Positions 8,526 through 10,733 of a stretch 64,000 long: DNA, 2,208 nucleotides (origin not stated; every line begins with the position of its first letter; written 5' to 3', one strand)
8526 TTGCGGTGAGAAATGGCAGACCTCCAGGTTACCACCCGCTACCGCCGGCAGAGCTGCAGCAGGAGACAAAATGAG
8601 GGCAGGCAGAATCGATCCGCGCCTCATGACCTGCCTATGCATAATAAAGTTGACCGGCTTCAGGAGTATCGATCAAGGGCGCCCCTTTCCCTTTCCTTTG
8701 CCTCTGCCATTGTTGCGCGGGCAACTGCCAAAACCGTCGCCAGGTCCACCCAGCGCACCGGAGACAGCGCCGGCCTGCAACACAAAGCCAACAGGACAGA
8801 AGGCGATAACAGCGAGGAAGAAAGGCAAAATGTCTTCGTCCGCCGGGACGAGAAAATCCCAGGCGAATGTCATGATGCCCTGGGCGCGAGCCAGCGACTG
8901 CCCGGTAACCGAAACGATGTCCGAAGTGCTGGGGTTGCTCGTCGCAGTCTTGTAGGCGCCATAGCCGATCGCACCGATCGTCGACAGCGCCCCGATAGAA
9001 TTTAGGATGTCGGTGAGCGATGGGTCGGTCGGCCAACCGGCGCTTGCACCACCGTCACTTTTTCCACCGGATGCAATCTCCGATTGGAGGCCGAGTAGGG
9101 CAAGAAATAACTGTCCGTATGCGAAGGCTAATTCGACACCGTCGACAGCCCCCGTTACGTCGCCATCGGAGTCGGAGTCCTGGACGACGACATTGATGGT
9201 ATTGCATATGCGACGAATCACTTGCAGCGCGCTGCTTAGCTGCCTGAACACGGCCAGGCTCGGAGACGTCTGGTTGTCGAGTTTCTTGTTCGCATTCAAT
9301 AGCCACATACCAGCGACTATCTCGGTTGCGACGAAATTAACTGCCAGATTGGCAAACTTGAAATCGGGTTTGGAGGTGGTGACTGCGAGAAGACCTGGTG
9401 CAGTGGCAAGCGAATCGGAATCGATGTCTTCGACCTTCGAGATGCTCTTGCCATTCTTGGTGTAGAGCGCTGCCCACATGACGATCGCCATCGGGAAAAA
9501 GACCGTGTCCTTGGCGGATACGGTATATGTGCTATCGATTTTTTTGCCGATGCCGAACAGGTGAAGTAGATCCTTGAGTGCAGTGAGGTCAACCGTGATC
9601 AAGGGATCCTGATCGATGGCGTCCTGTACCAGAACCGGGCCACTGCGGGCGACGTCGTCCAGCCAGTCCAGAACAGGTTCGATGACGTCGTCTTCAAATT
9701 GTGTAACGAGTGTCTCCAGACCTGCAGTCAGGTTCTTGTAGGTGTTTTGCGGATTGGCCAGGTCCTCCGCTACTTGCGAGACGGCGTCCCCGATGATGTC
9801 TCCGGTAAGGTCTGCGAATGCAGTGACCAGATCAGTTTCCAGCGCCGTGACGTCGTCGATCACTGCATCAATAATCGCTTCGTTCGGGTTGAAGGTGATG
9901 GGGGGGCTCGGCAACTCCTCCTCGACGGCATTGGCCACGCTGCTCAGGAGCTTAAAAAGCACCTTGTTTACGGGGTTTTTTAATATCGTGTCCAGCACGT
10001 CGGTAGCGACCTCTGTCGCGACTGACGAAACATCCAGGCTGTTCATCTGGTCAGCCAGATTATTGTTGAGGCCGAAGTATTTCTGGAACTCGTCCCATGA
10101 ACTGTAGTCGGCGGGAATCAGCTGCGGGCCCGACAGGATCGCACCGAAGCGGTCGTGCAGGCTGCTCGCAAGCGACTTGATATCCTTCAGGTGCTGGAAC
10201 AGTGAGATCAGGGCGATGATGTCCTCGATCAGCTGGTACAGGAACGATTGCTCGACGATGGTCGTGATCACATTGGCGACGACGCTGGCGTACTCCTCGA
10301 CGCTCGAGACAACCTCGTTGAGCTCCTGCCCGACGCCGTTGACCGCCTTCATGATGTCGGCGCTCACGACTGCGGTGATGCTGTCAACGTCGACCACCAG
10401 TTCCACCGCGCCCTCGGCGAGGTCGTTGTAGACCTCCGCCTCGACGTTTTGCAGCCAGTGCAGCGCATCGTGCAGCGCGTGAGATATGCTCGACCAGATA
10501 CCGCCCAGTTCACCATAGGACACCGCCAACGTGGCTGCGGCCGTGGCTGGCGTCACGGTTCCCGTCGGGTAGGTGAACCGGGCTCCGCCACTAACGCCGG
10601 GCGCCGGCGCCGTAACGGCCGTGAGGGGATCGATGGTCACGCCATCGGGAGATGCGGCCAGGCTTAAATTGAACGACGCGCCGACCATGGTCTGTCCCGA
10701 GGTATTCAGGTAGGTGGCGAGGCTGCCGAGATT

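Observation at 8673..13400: Orphan 1,575-aa protein: Tat-type motif, large unrecognisable N-terminal body, acidic helical C-terminus with ~5 hydrophobic segments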

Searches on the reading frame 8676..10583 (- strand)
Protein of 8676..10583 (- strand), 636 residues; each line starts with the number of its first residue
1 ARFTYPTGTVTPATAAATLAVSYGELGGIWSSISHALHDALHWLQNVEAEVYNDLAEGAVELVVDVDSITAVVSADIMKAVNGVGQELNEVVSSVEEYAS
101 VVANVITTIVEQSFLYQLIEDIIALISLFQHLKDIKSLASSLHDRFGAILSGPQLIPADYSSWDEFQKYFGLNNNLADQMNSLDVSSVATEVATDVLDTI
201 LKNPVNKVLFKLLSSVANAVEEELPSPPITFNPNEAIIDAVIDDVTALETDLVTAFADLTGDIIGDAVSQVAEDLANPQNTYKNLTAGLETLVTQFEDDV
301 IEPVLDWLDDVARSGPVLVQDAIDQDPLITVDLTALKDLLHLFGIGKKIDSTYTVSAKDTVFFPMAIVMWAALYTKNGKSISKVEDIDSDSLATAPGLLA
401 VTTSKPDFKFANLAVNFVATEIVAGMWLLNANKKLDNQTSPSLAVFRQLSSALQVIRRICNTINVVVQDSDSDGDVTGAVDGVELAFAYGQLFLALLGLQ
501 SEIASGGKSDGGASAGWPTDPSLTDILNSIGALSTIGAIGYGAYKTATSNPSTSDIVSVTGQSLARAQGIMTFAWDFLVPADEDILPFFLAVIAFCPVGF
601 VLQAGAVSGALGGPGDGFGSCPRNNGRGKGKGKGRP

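Call 25: predict_structure(alignment_id=A2)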
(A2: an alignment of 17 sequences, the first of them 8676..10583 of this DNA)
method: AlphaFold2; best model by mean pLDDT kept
length: 636 residues; sequences in the alignment: 17
mean_pLDDT: 62.5   pTM: 0.68
mean pLDDT of the five models: 62.5, 60.3, 58.1, 56.4, 52.6
residues with pLDDT >= 90: 14; 70-90: 319; 50-70: 92; < 50: 211
segments of 3 or more residues with pLDDT < 50: 1-124, 189-224, 389-403, 473-475, 510-515, 611-635
pLDDT, mean of each block of 10 residues (from residue 1): 31 29 29 33 35 38 33 39 34 27 27 33 50 83 87 76 78 59 56 39 34 41 59 81 79 75 75 70 73 71 85 83 87 67 72 84 86 71 68 29 62 85 77 66 76 90 80 51 82 89 70 54 83 84 76 78 85 78 72 79 72 29 30 33
secondary structure, 60 per line:
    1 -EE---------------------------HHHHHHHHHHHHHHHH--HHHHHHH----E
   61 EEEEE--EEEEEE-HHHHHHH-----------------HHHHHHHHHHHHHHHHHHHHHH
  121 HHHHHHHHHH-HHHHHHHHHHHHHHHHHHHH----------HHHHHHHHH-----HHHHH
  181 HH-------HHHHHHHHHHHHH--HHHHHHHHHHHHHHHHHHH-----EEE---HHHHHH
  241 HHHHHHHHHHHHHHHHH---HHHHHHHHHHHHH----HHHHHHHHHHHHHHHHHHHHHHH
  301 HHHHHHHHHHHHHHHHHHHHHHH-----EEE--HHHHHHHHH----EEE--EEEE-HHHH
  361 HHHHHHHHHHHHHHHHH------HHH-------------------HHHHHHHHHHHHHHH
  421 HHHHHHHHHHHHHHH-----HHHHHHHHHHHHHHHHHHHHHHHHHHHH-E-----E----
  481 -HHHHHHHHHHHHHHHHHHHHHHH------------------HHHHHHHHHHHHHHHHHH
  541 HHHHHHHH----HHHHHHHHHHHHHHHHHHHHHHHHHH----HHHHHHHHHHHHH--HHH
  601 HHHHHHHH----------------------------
elements in order: H31-46 H49-55 E60-65 E68-73 H75-81 H99-130 H132-151 H162-170 H176-182 H190-202 H205-223 E229-231 H235-257 H261-273 H278-323 E329-331 H334-342 E347-349 E352-355 H357-377 H406-435 H441-468 H482-504 H523-548 H553-578 H583-595 H598-608

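Call 30: fold_search(model_id=the predicted structure, library=pdb)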
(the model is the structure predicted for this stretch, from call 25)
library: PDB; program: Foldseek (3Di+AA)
matches with E <= 10: 356; with E <= 0.001: 0
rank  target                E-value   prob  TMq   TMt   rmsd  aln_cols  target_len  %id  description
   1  9nu4_A                3.1e-01  0.06  0.09  0.10  23.8       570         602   10  Structure of MurJ in complex with single gene lysis protein from phage M (released 2026-02-11)
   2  6qxa_D                4.1e-01  0.08  0.12  0.11  24.4       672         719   11  Structure of membrane bound pyrophosphatase from Thermotoga maritima in complex with imidodiphosphate and N-[(2-amino- (released 2019-04-10)
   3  9r23_A                6.0e-01  0.25  0.14  0.29  18.1       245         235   10  Cryo-EM structure of the double mutant H84V/E120G of the flotillin-associated rhodopsin PsFAR in detergent micelle (released 2025-07-23)
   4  2x0c                  6.2e-01  0.10  0.10  0.18  22.0       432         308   12  Crystal Structure of the R7R8 domains of Talin (released 2010-07-07)
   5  8qag_A                6.8e-01  0.10  0.12  0.18  19.7       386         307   11  X-ray crystal structure of a de novo designed single-chain parallel coiled-coil alpha-helical barrel with 6 inner heli (released 2024-07-03)
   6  7ctp                  7.1e-01  0.08  0.10  0.11  25.4       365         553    9  Crystal Structure of Human FAM129B/MINERVA/NIBAN2 (released 2020-11-25)
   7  7vgv_B                9.5e-01  0.08  0.09  0.18  22.6       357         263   10  Anion free form of light-driven chloride ion-pumping rhodopsin, NM-R3, structure determined by serial femtosecond crys (released 2022-02-16)
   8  8ta3_A                9.5e-01  0.08  0.15  0.18  24.9       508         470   10  Cryo-EM structure of the human CLC-2 chloride channel transmembrane domain Apo state with resolved N-terminal hairpin (released 2024-01-31)
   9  5lzr_B                9.9e-01  0.08  0.14  0.13  23.7       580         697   10  Crystal structure of Thermotoga maritima sodium pumping membrane integral pyrophosphatase in complex with tungstate an (released 2016-12-14)
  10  7f2o_R                1.0e+00  0.10  0.13  0.21  15.7       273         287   11  Cryo-EM structure of the type 2 bradykinin receptor in complex with the bradykinin and an Gq protein (released 2021-10-13)
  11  5olo                  1.0e+00  0.04  0.09  0.12  30.1       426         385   11  Structure of the A2A-StaR2-bRIL562-Tozadenant complex at 3.1A obtained from in meso soaking experiments. (released 2018-01-17)
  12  3mk7_A                1.1e+00  0.10  0.15  0.18  19.2       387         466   11  The structure of CBB3 cytochrome oxidase (released 2010-08-04)
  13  6dry                  1.1e+00  0.04  0.09  0.13  28.7       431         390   12  Structural Determinants of Activation and Biased Agonism at the 5-HT2B Receptor (released 2018-08-29)
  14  5yck                  1.1e+00  0.03  0.10  0.11  24.0       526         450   11  Crystal structure of a MATE family protein derived from Camelina sativa at 2.3 angstrom (released 2017-09-27)
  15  5fzt_A                1.2e+00  0.09  0.12  0.20  22.2       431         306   12  The crystal structure of R7R8 in complex with a DLC1 fragment. (released 2016-04-27)
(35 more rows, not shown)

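Call 74: fold_search(model_id=the predicted structure, library=viral)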
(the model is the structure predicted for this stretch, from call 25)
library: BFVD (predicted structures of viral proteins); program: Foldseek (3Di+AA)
matches with E <= 10: 301; with E <= 0.001: 0
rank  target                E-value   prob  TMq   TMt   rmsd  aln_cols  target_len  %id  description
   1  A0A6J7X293            5.7e-02  0.10  0.08  0.08  25.6       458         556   11  Caudovirus, tape measure, N-terminal [uncultured Caudovirales phage]
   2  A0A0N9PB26            1.1e-01  0.10  0.09  0.09  25.1       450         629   11  Uncharacterized protein [Acidianus bottle-shaped virus 3 strain ABV3]
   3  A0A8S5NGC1            1.2e-01  0.06  0.10  0.07  33.6       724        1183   12  Tail tape measure (Fragment) [Siphoviridae sp. ctxOE3]
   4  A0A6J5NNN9            1.4e-01  0.06  0.08  0.08  36.3       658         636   11  Uncharacterized protein [uncultured Caudovirales phage]
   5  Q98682                1.4e-01  0.09  0.08  0.09  37.3       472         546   14  MIE1 [Simian cytomegalovirus]
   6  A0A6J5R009            1.6e-01  0.05  0.08  0.07  48.7       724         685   12  Uncharacterized protein [uncultured Caudovirales phage]
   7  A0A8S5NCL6            1.7e-01  0.06  0.07  0.05  32.5       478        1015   11  Minor tail protein [Siphoviridae sp. ctUse40]
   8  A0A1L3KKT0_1          2.2e-01  0.08  0.10  0.06  36.4       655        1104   11  Genome polyprotein [Hubei picorna-like virus 81]
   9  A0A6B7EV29            2.5e-01  0.09  0.10  0.14  24.4       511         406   12  (no name in the UniProt tables at hand)
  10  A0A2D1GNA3            2.6e-01  0.14  0.10  0.16  25.7       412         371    9  (no name in the UniProt tables at hand)
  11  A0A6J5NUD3            2.8e-01  0.06  0.08  0.07  32.5       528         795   11  Phage tail tape measure protein [uncultured Caudovirales phage]
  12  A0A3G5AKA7            3.7e-01  0.08  0.12  0.12  27.1       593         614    9  Voltage-gated chloride channel protein [Sylvanvirus sp.]
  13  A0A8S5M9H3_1          4.1e-01  0.05  0.10  0.07  29.2       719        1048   10  Uncharacterized protein [Siphoviridae sp. ctv4j104]
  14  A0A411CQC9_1          4.6e-01  0.04  0.08  0.07  38.8       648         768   12  Tape measure protein [Arthrobacter phage Sonali]
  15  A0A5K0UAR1            5.2e-01  0.04  0.09  0.07  33.1       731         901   11  Uncharacterized protein [Yasminevirus sp. GU-2018]
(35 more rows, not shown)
